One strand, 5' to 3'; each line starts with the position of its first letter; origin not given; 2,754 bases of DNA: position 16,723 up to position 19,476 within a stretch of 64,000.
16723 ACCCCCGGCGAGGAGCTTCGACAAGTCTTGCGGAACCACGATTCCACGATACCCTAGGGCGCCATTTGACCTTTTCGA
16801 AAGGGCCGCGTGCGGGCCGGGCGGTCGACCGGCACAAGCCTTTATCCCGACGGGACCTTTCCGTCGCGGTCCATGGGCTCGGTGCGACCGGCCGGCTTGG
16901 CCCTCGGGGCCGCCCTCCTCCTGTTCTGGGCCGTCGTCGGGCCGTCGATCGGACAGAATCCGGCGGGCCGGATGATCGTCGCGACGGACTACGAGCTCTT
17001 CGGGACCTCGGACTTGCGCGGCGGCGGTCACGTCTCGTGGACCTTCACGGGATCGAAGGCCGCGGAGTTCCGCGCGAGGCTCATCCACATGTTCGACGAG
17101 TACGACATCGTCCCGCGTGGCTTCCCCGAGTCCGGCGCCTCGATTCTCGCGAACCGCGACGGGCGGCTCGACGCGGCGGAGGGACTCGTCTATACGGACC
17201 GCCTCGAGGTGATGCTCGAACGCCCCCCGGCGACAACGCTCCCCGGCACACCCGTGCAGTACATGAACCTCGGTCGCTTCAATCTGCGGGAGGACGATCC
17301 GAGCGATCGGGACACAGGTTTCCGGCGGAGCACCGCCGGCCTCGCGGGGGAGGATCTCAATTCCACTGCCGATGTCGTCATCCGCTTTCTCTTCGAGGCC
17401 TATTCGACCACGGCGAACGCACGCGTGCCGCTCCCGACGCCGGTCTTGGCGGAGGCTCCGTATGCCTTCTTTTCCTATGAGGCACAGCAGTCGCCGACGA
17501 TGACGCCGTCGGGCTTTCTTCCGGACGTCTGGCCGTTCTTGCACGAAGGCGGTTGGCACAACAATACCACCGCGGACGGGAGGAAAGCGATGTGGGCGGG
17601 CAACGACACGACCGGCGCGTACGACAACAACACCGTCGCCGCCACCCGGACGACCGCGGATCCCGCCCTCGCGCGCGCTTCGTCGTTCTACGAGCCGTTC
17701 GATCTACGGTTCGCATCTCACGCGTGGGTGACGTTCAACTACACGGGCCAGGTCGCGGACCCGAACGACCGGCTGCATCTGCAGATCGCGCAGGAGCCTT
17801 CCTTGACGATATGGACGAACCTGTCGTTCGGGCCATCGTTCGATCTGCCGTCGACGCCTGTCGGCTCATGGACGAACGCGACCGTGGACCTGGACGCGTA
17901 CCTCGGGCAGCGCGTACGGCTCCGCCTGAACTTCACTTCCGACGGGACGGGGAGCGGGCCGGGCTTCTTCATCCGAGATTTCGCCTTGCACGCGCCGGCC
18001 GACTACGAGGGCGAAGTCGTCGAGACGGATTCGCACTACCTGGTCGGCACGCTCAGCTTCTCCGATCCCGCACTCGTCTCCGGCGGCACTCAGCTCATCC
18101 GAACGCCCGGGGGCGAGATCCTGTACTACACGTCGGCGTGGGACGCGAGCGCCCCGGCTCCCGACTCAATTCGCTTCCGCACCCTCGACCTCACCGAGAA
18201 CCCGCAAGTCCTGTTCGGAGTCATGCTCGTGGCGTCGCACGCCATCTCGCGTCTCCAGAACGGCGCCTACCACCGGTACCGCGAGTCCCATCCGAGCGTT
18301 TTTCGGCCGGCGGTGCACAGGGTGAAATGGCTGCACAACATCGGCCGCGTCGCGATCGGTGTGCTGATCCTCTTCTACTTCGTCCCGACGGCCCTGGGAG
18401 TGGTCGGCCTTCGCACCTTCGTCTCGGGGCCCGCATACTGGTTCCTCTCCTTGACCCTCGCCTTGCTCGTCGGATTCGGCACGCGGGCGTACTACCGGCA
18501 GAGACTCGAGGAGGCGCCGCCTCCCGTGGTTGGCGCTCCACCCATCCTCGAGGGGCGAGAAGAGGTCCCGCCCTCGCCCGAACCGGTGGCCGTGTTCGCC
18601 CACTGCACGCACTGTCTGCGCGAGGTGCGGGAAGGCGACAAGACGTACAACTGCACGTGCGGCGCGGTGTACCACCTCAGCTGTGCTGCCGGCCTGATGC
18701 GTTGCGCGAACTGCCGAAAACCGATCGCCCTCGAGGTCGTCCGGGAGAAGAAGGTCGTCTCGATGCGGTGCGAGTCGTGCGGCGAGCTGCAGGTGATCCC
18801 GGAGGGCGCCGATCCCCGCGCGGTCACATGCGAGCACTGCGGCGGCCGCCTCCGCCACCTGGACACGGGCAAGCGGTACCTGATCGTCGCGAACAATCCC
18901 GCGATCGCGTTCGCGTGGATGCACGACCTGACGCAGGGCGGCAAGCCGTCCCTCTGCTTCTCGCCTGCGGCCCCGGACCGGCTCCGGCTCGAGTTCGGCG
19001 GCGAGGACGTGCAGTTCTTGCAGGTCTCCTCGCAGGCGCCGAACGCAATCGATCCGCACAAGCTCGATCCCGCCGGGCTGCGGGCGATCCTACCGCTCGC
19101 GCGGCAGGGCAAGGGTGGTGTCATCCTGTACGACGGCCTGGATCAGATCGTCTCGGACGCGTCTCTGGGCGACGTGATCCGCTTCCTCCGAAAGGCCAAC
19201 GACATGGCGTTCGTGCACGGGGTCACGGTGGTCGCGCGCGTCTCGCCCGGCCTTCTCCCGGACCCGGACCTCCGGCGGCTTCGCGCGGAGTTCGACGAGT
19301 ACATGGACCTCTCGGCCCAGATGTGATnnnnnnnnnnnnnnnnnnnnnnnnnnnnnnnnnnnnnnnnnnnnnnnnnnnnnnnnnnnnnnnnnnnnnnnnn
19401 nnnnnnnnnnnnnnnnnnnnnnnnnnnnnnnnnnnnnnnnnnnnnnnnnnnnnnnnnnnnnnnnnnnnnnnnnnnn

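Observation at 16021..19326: An 817-aa exported, Cys-rich DUF835 protein divergent from a TrmB regulator-GGR operon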

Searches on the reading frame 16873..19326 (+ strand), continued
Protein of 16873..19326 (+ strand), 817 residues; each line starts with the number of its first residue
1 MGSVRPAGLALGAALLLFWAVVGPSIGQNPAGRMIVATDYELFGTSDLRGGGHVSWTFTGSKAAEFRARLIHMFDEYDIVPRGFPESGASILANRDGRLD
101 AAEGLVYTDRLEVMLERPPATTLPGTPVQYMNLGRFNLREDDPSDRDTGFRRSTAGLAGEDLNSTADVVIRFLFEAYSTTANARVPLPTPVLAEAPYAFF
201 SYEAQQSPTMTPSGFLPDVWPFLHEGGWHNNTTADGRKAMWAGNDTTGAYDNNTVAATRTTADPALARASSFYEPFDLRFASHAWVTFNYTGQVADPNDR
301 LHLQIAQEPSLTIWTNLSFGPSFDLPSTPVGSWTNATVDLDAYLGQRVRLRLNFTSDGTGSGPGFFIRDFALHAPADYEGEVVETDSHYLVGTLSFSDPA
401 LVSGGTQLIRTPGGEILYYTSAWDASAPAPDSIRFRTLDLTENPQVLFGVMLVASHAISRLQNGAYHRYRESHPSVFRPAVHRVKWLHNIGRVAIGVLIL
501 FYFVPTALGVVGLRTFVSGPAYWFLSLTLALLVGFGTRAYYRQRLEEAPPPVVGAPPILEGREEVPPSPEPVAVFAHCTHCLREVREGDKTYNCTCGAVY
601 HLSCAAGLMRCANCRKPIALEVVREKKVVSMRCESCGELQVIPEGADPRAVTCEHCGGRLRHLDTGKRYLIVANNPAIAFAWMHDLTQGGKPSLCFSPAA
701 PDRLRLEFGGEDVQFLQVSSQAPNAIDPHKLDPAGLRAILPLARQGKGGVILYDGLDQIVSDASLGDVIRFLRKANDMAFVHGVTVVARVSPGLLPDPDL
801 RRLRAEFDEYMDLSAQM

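Call 44: find_related_loci(query=A3, collection=genome_contigs, flank=6000)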
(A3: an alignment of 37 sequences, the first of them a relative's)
Query A3 (817 aa) in genome_contigs; peptide patterns used: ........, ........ (x = any residue, [..] = any of these).
74 stretches matched a pattern; 47 encode a relative of the query (tblastn E <= 1e-3); 44 distinct loci.
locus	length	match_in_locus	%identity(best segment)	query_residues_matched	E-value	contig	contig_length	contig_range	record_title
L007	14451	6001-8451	80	1-817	0e+0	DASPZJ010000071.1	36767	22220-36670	MAG TPA_asm: Thermoplasmata archaeon isolate SMAG_U11616 k141_906868, whole genome shotgun sequence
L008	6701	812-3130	76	1-817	0e+0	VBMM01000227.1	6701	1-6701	MAG: Methanobacteriota archaeon isolate EA_23 14_0929_02_40cm_scaffold_50893, whole genome shotgun sequence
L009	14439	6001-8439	72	1-817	0e+0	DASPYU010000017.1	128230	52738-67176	MAG TPA_asm: Thermoplasmata archaeon isolate SMAG_U11601 k141_1048524, whole genome shotgun sequence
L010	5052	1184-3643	61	1-817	0e+0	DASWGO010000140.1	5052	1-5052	MAG TPA_asm: Thermoplasmata archaeon isolate SMAG_U2818 k141_1601890, whole genome shotgun sequence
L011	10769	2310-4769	61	1-817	0e+0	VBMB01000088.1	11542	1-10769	MAG: Methanobacteriota archaeon isolate EA_12 14_1009_12_30cm_scaffold_10261, whole genome shotgun sequence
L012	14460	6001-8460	60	1-817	0e+0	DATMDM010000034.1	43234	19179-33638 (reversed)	MAG TPA_asm: Thermoplasmata archaeon isolate SMAG_U13408 k141_23552, whole genome shotgun sequence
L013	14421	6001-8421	60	1-817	0e+0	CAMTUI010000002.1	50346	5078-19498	MAG: Euryarchaeota archaeon isolate G01_MAG_00007 genome assembly, contig: G01_MAG_00007_000000000021, whole genome shot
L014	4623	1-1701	85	254-817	0e+0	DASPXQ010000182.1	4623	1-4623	MAG TPA_asm: Thermoplasmata archaeon isolate SMAG_U11571 k141_1280938, whole genome shotgun sequence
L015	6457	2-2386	61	15-817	0e+0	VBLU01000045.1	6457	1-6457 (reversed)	MAG: Methanobacteriota archaeon isolate EA_5 14_1009_16_20cm_scaffold_7017, whole genome shotgun sequence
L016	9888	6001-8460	58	1-817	0e+0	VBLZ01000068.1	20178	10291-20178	MAG: Methanobacteriota archaeon isolate EA_10 14_0929_12_30cm_scaffold_1070, whole genome shotgun sequence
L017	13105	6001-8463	57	1-817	0e+0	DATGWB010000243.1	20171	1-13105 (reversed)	MAG TPA_asm: Thermoplasmata archaeon isolate SMAG_U10571 k141_2205144, whole genome shotgun sequence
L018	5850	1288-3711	59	1-816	0e+0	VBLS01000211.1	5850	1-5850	MAG: Methanobacteriota archaeon isolate EA_3 14_0903_13_40cm_scaffold_39350, whole genome shotgun sequence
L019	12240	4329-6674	58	1-815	0e+0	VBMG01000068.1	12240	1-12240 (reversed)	MAG: Methanobacteriota archaeon isolate EA_17 14_0929_05_40cm_scaffold_9153, whole genome shotgun sequence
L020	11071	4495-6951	56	1-817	0e+0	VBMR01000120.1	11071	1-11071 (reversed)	MAG: Methanobacteriota archaeon isolate EA_28 14_0927_05_20cm_scaffold_4074_e:394, whole genome shotgun sequence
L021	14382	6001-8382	53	1-817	0e+0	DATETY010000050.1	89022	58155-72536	MAG TPA_asm: Thermoplasmata archaeon isolate SMAG_U8327 k141_414139, whole genome shotgun sequence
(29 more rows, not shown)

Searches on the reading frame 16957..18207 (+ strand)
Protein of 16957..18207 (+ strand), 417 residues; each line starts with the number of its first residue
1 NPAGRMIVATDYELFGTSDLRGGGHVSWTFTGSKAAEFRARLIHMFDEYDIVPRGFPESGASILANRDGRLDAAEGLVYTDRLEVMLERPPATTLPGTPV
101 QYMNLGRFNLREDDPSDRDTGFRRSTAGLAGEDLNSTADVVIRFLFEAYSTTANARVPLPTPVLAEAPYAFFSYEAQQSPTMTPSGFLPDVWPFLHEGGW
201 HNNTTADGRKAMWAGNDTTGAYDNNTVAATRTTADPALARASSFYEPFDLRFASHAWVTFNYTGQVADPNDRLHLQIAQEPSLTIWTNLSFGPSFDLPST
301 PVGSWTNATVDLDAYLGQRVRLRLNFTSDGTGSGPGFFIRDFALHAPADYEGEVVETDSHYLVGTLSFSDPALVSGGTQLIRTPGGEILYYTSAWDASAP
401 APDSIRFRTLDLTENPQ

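Call 32: predict_structure(alignment_id=A2)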
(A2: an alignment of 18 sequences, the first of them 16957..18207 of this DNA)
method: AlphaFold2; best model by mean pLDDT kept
length: 417 residues; sequences in the alignment: 18
mean_pLDDT: 73.8   pTM: 0.69
mean pLDDT of the five models: 73.8, 72.1, 71.8, 70.5, 62.5
residues with pLDDT >= 90: 59; 70-90: 218; 50-70: 75; < 50: 65
segments of 3 or more residues with pLDDT < 50: 91-93, 234-236, 362-365, 367-380, 382-417
pLDDT, mean of each block of 10 residues (from residue 1): 75 68 85 89 85 75 77 85 79 60 79 76 83 87 86 60 83 78 58 68 85 86 84 54 67 90 86 88 80 90 90 90 86 80 85 63 45 38 46 44 42 31
secondary structure, 60 per line:
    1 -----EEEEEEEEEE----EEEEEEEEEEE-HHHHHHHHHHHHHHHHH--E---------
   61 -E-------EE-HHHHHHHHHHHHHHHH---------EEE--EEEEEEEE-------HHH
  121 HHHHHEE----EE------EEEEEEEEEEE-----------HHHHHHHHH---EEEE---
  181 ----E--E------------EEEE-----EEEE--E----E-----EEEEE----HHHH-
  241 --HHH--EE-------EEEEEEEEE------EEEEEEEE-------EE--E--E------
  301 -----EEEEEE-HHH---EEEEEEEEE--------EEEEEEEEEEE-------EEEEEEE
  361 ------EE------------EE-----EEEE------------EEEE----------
elements in order: E6-15 E20-30 H32-48 H73-88 E98-100 E103-110 H118-125 E140-150 H162-170 E174-177 E201-204 E210-213 E227-231 H236-239 E257-265 E272-279 E306-311 E319-327 E336-346 E354-360 E388-391 E404-407

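Call 55: fold_search(model_id=the predicted structure, library=pdb)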
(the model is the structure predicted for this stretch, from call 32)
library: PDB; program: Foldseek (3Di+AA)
matches with E <= 10: 1456; with E <= 0.001: 58
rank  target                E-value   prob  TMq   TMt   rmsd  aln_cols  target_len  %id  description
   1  4yu6_A                9.9e-06  1.00  0.21  0.12   8.0       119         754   19  Crystal structure of Bacillus anthracis immune inhibitor A2 peptidase zymogen (released 2015-10-28)
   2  4yu5_A                1.0e-05  1.00  0.22  0.14   7.5       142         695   15  Crystal structure of selenomethionine variant of Bacillus anthracis immune inhibitor A2 peptidase zymogen (released 2015-10-28)
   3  4yu5_B                1.0e-05  1.00  0.23  0.15   8.8       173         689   13  Crystal structure of selenomethionine variant of Bacillus anthracis immune inhibitor A2 peptidase zymogen (released 2015-10-28)
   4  7qx4                  1.6e-05  1.00  0.25  0.17  20.1       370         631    9  mosquitocidal Cry11Aa determined at pH 7 from naturally-occurring nanocrystals by Serial femtosecond crystallography (released 2022-07-27)
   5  4yu6_B                1.7e-05  1.00  0.26  0.16   9.3       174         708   16  Crystal structure of Bacillus anthracis immune inhibitor A2 peptidase zymogen (released 2015-10-28)
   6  7qx5                  2.0e-05  1.00  0.25  0.17  20.0       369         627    8  mosquitocidal Cry11Aa-Y449F determined at pH 7 from naturally-occurring nanocrystals by Serial femtosecond crystallograp (released 2022-07-27)
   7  7r1e_B                5.1e-05  1.00  0.25  0.18  19.0       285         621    7  Mosquitocidal Cry11Ba determined at pH 10.4 from naturally-occurring nanocrystals by Serial femtosecond crystallograph (released 2022-07-27)
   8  7r1e_A                5.1e-05  1.00  0.25  0.18  18.3       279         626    7  Mosquitocidal Cry11Ba determined at pH 10.4 from naturally-occurring nanocrystals by Serial femtosecond crystallograph (released 2022-07-27)
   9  3fha_D                5.4e-05  1.00  0.24  0.18   5.1       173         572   15  Structure of endo-beta-N-acetylglucosaminidase A (released 2009-04-28)
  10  7qx7                  5.7e-05  1.00  0.25  0.17  19.5       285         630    8  mosquitocidal Cry11Aa-F17Y determined at pH 7 from naturally-occurring nanocrystals by Serial femtosecond crystallograph (released 2022-07-27)
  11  7qyd_A                5.7e-05  1.00  0.24  0.17  19.5       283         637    7  mosquitocidal Cry11Ba determined at pH 6.5 from naturally-occurring nanocrystals by Serial femtosecond crystallography (released 2022-07-27)
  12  2vtf_B                6.1e-05  1.00  0.22  0.16   5.8       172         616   15  X-ray crystal structure of the Endo-beta-N-acetylglucosaminidase from Arthrobacter protophormiae E173Q mutant reveals  (released 2009-03-31)
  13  2vtf_A                6.8e-05  1.00  0.24  0.17   5.5       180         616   17  X-ray crystal structure of the Endo-beta-N-acetylglucosaminidase from Arthrobacter protophormiae E173Q mutant reveals  (released 2009-03-31)
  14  4gwm_B                1.1e-04  1.00  0.28  0.21   4.9       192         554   14  Crystal structure of human promeprin beta (released 2012-09-19)
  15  2bba_A                1.2e-04  1.00  0.26  0.51   6.2       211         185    9  Crystal Structure and Thermodynamic Characterization of the EphB4 Receptor in Complex with an ephrin-B2 Antagonist Pep (released 2006-07-18)
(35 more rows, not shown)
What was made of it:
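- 17548..18042 (+): MAM/CBM-like beta-jelly-roll ectodomain module (about aa 226-390). Foldseek E 1e-5 to InhA2 (call 55).
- On MAM / CBM-like jelly roll: Foldseek E 1e-5 to 3e-4 (call 55).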
